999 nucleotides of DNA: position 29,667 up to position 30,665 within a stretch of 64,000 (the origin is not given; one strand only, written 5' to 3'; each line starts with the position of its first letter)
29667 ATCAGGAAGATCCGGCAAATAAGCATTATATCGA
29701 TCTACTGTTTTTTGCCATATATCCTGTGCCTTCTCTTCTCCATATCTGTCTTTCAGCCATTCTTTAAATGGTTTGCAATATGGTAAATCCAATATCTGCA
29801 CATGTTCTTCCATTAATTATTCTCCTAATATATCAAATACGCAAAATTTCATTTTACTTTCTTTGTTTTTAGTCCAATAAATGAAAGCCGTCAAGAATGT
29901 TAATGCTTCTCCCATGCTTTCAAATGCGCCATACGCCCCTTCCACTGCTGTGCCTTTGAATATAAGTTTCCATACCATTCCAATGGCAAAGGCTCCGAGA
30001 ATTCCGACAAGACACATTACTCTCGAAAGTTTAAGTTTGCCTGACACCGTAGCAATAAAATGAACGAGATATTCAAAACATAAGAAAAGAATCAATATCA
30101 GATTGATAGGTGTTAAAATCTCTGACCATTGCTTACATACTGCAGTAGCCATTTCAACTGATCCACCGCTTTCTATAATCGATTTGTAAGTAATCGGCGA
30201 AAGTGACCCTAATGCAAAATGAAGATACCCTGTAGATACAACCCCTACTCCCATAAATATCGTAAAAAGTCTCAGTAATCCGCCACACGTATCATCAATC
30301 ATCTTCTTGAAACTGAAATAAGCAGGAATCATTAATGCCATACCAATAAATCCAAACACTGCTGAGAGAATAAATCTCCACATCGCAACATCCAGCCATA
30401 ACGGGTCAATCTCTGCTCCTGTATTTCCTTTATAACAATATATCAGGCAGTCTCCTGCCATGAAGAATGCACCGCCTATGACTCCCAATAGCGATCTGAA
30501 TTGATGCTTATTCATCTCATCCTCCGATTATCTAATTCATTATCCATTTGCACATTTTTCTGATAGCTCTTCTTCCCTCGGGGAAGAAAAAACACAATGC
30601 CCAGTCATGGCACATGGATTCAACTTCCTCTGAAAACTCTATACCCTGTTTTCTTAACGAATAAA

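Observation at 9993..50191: NRPS-free, multiplied equibactin/Mpt-like uptake modules with a processing-enzyme toolkit: candidate xenosiderophore capture system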

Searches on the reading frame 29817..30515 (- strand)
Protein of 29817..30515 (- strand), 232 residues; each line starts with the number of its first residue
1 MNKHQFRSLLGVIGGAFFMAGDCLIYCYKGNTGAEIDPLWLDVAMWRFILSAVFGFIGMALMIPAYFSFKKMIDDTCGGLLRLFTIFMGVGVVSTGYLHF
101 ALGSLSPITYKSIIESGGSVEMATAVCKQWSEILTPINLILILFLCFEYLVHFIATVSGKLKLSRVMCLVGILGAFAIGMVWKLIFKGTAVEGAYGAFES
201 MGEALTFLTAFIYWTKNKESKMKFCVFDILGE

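Call 4: search_protein_families(library=pfam, proteins=[window:29817-30515:-], max_evalue=0.01)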
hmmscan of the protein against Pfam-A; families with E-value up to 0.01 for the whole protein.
window:29817-30515:- (232 aa): 1 family
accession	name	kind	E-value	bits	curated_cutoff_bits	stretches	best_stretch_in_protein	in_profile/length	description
PF20599.3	DUF6796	-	5.9e-39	134.4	26.9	1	2-217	2-225/225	Family of unknown function (DUF6796)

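Call 23: search_protein_families(library=ncbifam, proteins=[window:29817-30515:-], max_evalue=0.001)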
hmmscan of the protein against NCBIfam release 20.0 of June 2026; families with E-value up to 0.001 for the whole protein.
window:29817-30515:- (232 aa): 0 families

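Call 39: find_homologous_proteins(query=window:29817-30515:-, max_evalue=0.00001)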
Query window:29817-30515:- (232 aa): 26 proteins with E <= 0.00001 among 718 candidates.
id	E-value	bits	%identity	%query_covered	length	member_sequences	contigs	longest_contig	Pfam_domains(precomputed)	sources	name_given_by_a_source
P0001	3.5e-127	441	88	95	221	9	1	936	PF20599.4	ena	-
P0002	2.0e-122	426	84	96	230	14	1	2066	PF20599.4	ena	-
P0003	1.3e-118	413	82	96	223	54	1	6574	PF20599.4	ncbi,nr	ncbi:MAG: hypothetical protein IKN45_03350 [Lachnospiraceae bacterium]|nr:hypothetical protein [Lach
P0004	9.7e-116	404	82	92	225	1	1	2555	PF20599.4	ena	-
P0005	1.1e-112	394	78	95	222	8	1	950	PF20599.4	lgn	-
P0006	1.1e-111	391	80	94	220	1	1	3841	PF20599.4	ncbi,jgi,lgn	jgi:hypothetical protein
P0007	9.4e-93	329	67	88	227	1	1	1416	PF20599.4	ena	-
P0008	4.9e-91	323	67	88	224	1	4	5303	PF20599.4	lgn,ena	-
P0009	3.5e-87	310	66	86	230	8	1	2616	PF20599.4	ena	-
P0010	1.1e-86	309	61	95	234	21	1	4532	PF20599.4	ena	-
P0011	6.2e-75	270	54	93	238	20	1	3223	PF20599.4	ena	-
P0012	9.6e-75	270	56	93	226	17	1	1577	PF20599.4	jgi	jgi:hypothetical protein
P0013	2.0e-73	265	54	94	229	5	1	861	PF20599.4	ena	-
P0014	4.8e-73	264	55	93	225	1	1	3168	PF20599.4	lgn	-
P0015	2.6e-72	262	53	94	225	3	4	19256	PF20599.4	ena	-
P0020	8.1e-70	253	53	95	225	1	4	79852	PF20599.4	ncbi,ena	-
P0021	1.1e-68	250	52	93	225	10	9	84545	PF20599.4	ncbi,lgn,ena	-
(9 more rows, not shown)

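Call 44: find_encoding_contigs(protein=P0021, flank=10000, max_places=2)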
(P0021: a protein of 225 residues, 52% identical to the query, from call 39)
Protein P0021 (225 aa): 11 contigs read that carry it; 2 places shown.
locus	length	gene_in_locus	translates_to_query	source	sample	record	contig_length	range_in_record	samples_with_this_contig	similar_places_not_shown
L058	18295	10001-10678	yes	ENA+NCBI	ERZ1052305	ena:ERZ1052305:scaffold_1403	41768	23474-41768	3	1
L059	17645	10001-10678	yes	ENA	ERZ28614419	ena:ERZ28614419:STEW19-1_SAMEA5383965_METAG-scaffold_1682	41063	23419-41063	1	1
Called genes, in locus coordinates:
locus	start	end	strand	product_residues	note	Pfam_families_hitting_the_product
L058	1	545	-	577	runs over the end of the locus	PF00664:ABC_membrane, PF00005:ABC_tran, PF02463:SMC_N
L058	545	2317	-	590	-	PF00664:ABC_membrane, PF00005:ABC_tran, PF02463:SMC_N (faint)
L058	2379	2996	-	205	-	PF00440:TetR_N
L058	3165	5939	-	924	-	PF12704:MacB_PCD (faint), PF02687:FtsX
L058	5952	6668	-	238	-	PF00005:ABC_tran, PF13304:AAA_21 (faint)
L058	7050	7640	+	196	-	PF09605:Trep_Strep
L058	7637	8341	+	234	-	PF02361:CbiQ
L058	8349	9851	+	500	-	PF13476:AAA_23 (faint), PF13555:AAA_29 (faint), PF00004:AAA (faint), PF00005:ABC_tran, PF13175:AAA_15 (faint), PF00005:ABC_tran, PF02463:SMC_N, PF13304:AAA_21 (weak), +2 more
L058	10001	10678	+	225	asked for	PF20599:DUF6796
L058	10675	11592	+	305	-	PF08840:BAAT_C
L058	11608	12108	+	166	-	-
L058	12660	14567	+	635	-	PF00501:AMP-binding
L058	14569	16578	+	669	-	PF00657:Lipase_GDSL (faint), PF13472:Lipase_GDSL_2 (faint), PF00404:Dockerin_1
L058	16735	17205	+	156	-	PF12900:Pyridox_ox_2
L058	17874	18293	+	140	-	?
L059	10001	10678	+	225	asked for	PF20599:DUF6796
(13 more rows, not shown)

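Call 45: find_encoding_contigs(protein=P0020, flank=10000, max_places=2)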
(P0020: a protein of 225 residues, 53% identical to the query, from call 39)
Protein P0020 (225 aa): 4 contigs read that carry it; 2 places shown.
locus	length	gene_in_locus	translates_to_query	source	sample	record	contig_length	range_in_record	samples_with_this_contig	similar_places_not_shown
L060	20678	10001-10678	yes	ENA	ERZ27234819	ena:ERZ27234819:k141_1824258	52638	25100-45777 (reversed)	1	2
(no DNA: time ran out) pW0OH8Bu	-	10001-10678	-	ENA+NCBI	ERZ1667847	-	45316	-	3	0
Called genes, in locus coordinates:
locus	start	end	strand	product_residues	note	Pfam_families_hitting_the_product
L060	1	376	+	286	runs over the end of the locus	PF00561:Abhydrolase_1 (weak), PF12146:Hydrolase_4 (weak), PF12697:Abhydrolase_6 (weak)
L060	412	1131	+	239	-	PF20599:DUF6796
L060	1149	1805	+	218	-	PF14196:ATC_hydrolase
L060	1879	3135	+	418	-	PF03033:Glyco_transf_28, PF06722:EryCIII-like_C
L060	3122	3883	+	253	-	PF12697:Abhydrolase_6 (weak)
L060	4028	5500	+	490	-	PF07550:Shr-like_HID (faint)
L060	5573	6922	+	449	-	PF01794:Ferric_reduct (weak), PF04205:FMN_bind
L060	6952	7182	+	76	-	-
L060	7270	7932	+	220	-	PF13489:Methyltransf_23 (weak), PF01209:Ubie_methyltran, PF05175:MTS, PF13847:Methyltransf_31, PF08241:Methyltransf_11, PF08242:Methyltransf_12, PF13649:Methyltransf_25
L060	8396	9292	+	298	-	PF08840:BAAT_C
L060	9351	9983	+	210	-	PF14196:ATC_hydrolase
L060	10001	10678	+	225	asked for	PF20599:DUF6796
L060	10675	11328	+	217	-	PF20599:DUF6796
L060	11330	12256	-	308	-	PF00248:Aldo_ket_red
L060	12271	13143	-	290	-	PF08840:BAAT_C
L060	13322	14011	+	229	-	PF20599:DUF6796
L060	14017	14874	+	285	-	PF00561:Abhydrolase_1 (weak)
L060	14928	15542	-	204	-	PF00702:Hydrolase, PF13419:HAD_2, PF13242:Hydrolase_like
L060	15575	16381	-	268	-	PF06182:ABC2_membrane_6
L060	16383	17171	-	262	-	PF06182:ABC2_membrane_6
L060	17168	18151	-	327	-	PF00005:ABC_tran, PF13304:AAA_21 (weak)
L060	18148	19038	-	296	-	PF00005:ABC_tran, PF13304:AAA_21 (faint)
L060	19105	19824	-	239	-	PF14501:HATPase_c_5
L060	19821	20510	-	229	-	PF00072:Response_reg, PF04397:LytTR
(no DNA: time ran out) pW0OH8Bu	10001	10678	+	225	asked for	PF20599:DUF6796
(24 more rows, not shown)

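Call 46: predict_structure(alignment_id=A3)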
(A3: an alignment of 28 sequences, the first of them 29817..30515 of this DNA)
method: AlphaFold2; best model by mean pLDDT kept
length: 232 residues; sequences in the alignment: 28
mean_pLDDT: 91.8   pTM: 0.85
mean pLDDT of the five models: 91.8, 89.3, 89.3, 89.3, 87.7
residues with pLDDT >= 90: 182; 70-90: 41; 50-70: 9; < 50: 0
segments of 3 or more residues with pLDDT < 50: none
pLDDT, mean of each block of 10 residues (from residue 1): 96 96 87 81 94 95 98 97 97 92 93 97 96 95 95 96 93 92 89 85 96 89 69 62
secondary structure, 60 per line:
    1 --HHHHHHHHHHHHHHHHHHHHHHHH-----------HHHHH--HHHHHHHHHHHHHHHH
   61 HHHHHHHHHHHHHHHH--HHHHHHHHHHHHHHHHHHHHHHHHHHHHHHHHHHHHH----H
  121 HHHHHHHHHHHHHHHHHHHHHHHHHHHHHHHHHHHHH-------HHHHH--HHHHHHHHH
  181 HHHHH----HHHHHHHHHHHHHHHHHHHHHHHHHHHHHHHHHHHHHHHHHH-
elements in order: H3-26 H38-42 H45-76 H79-115 H120-157 H165-169 H172-185 H190-231

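Call 49: fold_search(model_id=the predicted structure, library=pdb)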
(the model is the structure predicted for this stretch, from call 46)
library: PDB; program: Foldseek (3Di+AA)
matches with E <= 10: 264; with E <= 0.001: 0
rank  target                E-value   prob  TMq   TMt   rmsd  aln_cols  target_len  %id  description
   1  8r96_A                6.4e-01  0.16  0.23  0.20  21.3       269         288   13  Crystal structure of the cryorhodopsin CryoR2 at pH 4.6, type A crystals (released 2024-12-11)
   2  8r97_B                6.9e-01  0.15  0.21  0.18  21.1       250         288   15  Crystal structure of the cryorhodopsin CryoR2 at pH 4.6, type B crystals, non-illuminated state (released 2024-12-11)
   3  5lwe_B                7.6e-01  0.16  0.24  0.20  22.6       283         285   11  Crystal structure of the human CC chemokine receptor type 9 (CCR9) in complex with vercirnon (released 2016-12-07)
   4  8r96_E                7.9e-01  0.15  0.23  0.20  21.4       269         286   14  Crystal structure of the cryorhodopsin CryoR2 at pH 4.6, type A crystals (released 2024-12-11)
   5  8qae_A                8.7e-01  0.25  0.24  0.26  14.3       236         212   12  X-ray crystal structure of a de novo designed single-chain antiparallel 6-helix alpha-helical barrel, sc-apCC-6-SLLA (released 2024-07-03)
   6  8r96_D                8.7e-01  0.13  0.21  0.18  22.8       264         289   14  Crystal structure of the cryorhodopsin CryoR2 at pH 4.6, type A crystals (released 2024-12-11)
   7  5azd_B                9.5e-01  0.13  0.21  0.20  19.1       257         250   11  Crystal structure of thermophilic rhodopsin. (released 2016-04-27)
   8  8r97_F                9.9e-01  0.13  0.21  0.18  21.4       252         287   14  Crystal structure of the cryorhodopsin CryoR2 at pH 4.6, type B crystals, non-illuminated state (released 2024-12-11)
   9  7zjk_A                1.1e+00  0.16  0.25  0.26  18.5       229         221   13  CspZ (BbCRASP-2) from Borrelia burgdorferi strain B408 (released 2023-04-19)
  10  8xve_R                1.2e+00  0.08  0.17  0.14  20.3       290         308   10  Cryo-EM structure of ETBR bound with BQ3020 (released 2024-08-28)
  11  8r96_B                1.2e+00  0.13  0.23  0.20  21.2       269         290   14  Crystal structure of the cryorhodopsin CryoR2 at pH 4.6, type A crystals (released 2024-12-11)
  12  8r96_C                1.3e+00  0.11  0.23  0.20  20.8       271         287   14  Crystal structure of the cryorhodopsin CryoR2 at pH 4.6, type A crystals (released 2024-12-11)
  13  9g49                  1.3e+00  0.08  0.16  0.14  19.7       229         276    9  Cryo-EM reconstruction of the full-length E. coli transmembrane formate transporter FocA (released 2025-10-22)
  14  7wc4                  1.4e+00  0.11  0.19  0.13  25.5       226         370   10  Crystal structure of serotonin 2A receptor in complex with serotonin (released 2022-01-26)
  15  8inr_R                1.6e+00  0.20  0.29  0.26  22.6       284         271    9  Cryo-EM structure of the alpha-MSH-bound human melanocortin receptor 5 (MC5R)-Gs complex (released 2023-09-20)
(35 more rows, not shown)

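Call 63: find_related_loci(query=A3, collection=metagenome_contigs, flank=10000)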
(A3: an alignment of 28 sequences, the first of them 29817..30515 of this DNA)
Query A3 (232 aa) in metagenome_contigs; peptide patterns used: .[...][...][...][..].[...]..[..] (x = any residue, [..] = any of these).
132 stretches matched a pattern; 17 encode a relative of the query (tblastn E <= 1e-3); 17 distinct loci.
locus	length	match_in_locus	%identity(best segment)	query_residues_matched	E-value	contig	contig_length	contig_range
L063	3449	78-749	91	1-224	4e-143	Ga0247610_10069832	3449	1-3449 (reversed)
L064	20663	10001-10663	93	1-221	2e-138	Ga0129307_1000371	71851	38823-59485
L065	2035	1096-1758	91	1-221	1e-146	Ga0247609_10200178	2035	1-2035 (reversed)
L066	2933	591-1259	84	1-223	4e-131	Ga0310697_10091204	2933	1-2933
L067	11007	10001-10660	85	1-220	7e-126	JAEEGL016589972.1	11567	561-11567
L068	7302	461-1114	82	1-218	3e-122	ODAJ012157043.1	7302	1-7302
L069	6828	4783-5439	80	1-219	1e-121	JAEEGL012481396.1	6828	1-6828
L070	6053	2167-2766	67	18-217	1e-88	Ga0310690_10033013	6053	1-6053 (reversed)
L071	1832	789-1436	55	2-217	5e-85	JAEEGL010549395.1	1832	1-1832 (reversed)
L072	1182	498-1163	57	1-220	1e-86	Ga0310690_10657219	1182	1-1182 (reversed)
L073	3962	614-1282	53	3-220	2e-78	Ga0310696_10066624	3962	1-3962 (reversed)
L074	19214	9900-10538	57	22-228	4e-77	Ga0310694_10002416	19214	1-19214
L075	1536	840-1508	53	1-219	4e-80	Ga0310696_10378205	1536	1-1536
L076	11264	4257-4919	53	1-221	3e-75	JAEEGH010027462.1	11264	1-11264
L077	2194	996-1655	50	2-221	1e-72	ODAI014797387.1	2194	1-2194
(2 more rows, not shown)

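Call 89: search_protein_representatives(alignment_id=A3)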
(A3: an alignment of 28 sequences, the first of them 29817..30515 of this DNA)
Query: 28 sequences, 221 profile positions. Proteins with E-value up to 0.001 (for the whole library): 586; up to 1e-10: 173; up to 1e-30: 12. The best 150 are listed.
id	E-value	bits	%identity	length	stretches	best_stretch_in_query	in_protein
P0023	3.3e-90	318.0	-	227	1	2-219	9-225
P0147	4.5e-57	209.7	-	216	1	1-153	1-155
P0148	1.8e-55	204.4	-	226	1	2-219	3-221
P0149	5.4e-46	173.5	-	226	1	2-215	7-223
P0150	2.8e-44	167.8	-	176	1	3-106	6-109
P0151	6.4e-44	166.7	-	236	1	1-219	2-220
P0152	3.3e-35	138.2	-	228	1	6-218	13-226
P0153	3.7e-35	138.0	-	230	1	2-219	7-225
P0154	3.9e-35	137.9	-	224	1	2-219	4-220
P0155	5.8e-35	137.4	-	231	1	3-219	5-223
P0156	2.1e-34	135.5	-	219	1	4-217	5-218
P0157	6.3e-32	127.5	-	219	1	1-216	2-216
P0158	1.2e-30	123.3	-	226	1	2-218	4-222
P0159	3.0e-27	112.2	-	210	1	4-212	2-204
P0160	3.5e-27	112.0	-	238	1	7-217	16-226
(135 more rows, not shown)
